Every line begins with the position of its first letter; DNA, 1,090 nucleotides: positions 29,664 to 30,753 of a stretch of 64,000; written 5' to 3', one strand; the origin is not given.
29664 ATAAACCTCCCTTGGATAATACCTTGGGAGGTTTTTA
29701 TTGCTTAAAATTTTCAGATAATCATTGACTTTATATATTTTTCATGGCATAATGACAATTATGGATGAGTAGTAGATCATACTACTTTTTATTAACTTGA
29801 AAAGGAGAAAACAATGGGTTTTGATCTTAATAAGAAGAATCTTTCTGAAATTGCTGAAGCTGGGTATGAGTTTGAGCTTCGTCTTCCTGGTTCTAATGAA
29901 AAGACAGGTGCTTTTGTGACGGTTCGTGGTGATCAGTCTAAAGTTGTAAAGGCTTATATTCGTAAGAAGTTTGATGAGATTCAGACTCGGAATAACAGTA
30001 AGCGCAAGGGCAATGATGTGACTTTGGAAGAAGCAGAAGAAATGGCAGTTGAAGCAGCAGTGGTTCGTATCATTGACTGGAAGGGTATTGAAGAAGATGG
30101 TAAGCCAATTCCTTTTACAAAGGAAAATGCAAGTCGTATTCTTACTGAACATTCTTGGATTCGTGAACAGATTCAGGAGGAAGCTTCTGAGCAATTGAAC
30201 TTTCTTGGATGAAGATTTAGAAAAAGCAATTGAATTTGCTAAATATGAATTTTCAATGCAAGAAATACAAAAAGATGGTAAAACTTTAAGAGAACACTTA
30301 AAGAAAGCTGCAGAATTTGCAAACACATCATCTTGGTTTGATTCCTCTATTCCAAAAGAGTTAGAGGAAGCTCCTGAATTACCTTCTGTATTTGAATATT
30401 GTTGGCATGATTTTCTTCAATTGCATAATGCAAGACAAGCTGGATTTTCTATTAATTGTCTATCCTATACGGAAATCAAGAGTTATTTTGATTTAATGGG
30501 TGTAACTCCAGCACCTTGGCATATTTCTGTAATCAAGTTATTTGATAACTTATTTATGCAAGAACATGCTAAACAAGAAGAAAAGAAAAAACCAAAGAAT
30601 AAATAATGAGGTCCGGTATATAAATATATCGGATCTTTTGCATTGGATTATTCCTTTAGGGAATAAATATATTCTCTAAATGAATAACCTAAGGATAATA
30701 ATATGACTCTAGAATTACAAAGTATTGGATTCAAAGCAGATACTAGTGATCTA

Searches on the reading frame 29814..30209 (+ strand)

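Call 12: search_protein_families(library=phrogs, proteins=[window:29814-30209:+], max_evalue=0.01)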
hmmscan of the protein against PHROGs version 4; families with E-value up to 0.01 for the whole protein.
window:29814-30209:+ (132 aa): 2 families
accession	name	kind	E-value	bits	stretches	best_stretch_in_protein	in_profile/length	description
phrog_313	-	tail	1.9e-20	74.5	1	11-130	22-137/258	Tail assembly chaperone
phrog_8233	-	tail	2.9e-10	41.1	1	3-130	8-129/271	tail assembly chaperone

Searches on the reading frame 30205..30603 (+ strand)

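Call 12: search_protein_families(library=phrogs, proteins=[window:30205-30603:+], max_evalue=0.01)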
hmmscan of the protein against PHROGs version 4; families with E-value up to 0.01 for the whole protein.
window:30205-30603:+ (133 aa): 3 families
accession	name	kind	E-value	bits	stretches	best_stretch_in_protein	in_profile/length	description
phrog_4966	-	unknown function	2.2e-13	51.2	1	49-131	229-310/311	-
phrog_3817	-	tail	1.7e-09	38.2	1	43-130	13-102/106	tail chaperonin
phrog_20700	-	unknown function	0.00061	20.8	1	58-127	60-130/140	-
